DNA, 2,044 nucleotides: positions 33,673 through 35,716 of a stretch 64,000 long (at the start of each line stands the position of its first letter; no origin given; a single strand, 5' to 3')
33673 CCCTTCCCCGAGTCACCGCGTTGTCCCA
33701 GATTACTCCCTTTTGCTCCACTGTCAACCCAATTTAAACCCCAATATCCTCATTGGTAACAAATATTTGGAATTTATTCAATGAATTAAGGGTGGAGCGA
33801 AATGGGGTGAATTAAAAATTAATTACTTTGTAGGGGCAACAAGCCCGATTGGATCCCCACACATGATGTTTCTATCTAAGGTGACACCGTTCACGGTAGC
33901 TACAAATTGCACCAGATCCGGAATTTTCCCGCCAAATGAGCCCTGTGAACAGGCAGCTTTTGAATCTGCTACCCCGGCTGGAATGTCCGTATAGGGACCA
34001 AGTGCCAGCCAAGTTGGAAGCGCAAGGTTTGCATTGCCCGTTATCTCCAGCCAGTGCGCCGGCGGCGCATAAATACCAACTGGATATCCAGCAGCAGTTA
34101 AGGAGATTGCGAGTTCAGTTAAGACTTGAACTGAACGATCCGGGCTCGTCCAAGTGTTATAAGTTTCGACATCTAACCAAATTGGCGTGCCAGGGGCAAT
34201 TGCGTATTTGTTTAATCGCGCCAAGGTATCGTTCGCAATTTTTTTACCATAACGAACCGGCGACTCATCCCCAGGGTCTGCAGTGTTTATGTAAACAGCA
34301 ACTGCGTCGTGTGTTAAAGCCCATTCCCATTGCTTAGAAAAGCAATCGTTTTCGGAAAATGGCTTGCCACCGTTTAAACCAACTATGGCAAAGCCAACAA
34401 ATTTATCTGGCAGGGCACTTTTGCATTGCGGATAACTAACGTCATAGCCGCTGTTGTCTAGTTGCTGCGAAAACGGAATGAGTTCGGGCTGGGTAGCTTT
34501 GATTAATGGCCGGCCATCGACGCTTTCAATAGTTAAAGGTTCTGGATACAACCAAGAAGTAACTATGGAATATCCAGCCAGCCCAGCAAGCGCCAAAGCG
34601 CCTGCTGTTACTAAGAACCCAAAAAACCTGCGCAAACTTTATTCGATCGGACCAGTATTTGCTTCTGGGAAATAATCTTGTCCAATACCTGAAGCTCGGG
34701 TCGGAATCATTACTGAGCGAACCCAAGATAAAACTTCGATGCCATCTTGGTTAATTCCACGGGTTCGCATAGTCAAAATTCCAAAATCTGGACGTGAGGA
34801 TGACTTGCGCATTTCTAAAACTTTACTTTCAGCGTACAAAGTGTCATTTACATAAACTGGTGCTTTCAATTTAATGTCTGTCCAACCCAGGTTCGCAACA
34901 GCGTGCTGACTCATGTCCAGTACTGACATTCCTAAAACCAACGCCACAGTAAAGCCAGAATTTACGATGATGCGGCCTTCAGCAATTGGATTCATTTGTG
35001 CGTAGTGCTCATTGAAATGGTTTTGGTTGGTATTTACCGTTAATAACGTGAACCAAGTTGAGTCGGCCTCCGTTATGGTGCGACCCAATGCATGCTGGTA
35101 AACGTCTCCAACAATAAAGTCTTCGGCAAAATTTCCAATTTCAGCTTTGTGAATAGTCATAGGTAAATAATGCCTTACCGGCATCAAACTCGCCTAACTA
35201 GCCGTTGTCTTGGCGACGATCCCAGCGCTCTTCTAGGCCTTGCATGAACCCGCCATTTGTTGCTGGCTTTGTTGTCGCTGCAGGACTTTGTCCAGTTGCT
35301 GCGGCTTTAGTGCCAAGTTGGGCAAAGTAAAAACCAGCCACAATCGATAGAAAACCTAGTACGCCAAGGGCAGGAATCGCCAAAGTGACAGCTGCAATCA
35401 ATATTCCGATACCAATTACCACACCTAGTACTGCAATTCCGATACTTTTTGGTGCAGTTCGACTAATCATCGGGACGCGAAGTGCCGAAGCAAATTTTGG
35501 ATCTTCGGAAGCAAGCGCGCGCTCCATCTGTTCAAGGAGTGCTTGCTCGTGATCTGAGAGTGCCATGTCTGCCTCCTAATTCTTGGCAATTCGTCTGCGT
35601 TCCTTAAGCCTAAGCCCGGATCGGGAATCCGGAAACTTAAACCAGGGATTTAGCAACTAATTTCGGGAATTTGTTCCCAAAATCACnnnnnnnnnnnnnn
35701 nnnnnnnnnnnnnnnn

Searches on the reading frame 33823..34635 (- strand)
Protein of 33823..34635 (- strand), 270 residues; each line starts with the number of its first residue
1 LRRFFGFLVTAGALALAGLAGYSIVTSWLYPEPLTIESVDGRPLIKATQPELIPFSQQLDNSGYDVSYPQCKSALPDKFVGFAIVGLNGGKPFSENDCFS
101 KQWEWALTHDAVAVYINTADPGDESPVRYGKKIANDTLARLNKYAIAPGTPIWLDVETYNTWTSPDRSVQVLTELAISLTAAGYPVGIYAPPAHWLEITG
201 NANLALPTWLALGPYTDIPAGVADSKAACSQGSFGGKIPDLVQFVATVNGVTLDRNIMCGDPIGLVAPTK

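Call 6: search_protein_families(library=pfam, proteins=[window:33823-34635:-], max_evalue=0.01)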
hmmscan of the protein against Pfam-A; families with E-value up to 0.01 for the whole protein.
window:33823-34635:- (270 aa): 1 family
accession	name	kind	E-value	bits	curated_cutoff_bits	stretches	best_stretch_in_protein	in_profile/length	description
PF08924.17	Rv2525c_GlyHyd-like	-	0.0021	18.6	27.2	1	127-194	63-131/198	Rv2525c-like, glycoside hydrolase-like domain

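Call 7: search_protein_families(library=ncbifam, proteins=[window:33823-34635:-], max_evalue=0.01)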
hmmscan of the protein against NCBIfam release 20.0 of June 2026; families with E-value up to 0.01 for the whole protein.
window:33823-34635:- (270 aa): 0 families

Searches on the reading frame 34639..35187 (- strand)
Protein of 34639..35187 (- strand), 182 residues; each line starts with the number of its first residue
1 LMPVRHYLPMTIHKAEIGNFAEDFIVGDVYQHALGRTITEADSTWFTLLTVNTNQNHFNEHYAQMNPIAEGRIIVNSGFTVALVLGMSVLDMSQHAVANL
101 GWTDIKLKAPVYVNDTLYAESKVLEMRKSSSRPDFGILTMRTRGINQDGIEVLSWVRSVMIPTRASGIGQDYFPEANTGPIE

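Call 6: search_protein_families(library=pfam, proteins=[window:34639-35187:-], max_evalue=0.01)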
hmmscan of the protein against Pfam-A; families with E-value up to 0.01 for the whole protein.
window:34639-35187:- (182 aa): 2 families
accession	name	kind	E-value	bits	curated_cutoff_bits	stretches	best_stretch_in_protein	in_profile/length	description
PF19315.5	MC_hydratase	-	1.8e-21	77.1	26.5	1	15-165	18-168/353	Mesaconyl-CoA hydratase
PF01575.25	MaoC_dehydratas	-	4.4e-13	49.4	27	1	26-130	6-108/123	MaoC like domain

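Call 7: search_protein_families(library=ncbifam, proteins=[window:34639-35187:-], max_evalue=0.01)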
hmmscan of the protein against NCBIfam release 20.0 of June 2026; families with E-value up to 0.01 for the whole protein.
window:34639-35187:- (182 aa): 5 families
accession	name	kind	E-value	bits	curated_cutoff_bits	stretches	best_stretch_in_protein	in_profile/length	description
NF038241.1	RipB_Ich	equivalog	2.1e-49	167.8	340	1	17-165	20-166/175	(R)-specific enoyl-CoA hydratase RipB/Ich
NF041625.1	methfumCoahyd_Halo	equivalog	4.4e-22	78.8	560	1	14-166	19-171/358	2-methylfumaryl-CoA hydratase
TIGR02278.1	PaaN-DH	equivalog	9.3e-07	27.4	562.8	1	22-152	526-653/664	phenylacetic acid degradation bifunctional protein PaaZ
NF006045.0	PRK08190.1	subfamily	2.2e-06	26.8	282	1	25-174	15-154/467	bifunctional enoyl-CoA hydratase/phosphate acetyltransferase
NF000582.1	PRK00006.1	equivalog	0.00014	21.8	113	1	44-129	29-113/137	3-hydroxyacyl-ACP dehydratase FabZ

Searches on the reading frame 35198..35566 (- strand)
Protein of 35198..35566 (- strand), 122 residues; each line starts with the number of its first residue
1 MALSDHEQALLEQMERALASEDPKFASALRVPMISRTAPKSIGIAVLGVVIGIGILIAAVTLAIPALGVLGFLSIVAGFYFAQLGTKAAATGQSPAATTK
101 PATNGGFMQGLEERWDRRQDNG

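Call 6: search_protein_families(library=pfam, proteins=[window:35198-35566:-], max_evalue=0.01)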
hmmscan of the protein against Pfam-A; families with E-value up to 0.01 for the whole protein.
window:35198-35566:- (122 aa): 1 family
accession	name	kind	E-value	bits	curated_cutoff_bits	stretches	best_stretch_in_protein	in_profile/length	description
PF11239.13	DUF3040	-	2.1e-21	76.4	24.7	1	1-80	1-83/84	Protein of unknown function (DUF3040)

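Call 7: search_protein_families(library=ncbifam, proteins=[window:35198-35566:-], max_evalue=0.01)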
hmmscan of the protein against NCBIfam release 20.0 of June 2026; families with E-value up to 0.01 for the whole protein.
window:35198-35566:- (122 aa): 1 family
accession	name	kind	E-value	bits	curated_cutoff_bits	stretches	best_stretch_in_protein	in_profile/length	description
NF058603.1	SCO2097_fam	equivalog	1.5e-32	112.7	110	1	1-120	1-129/129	SCO2097 family morphological protein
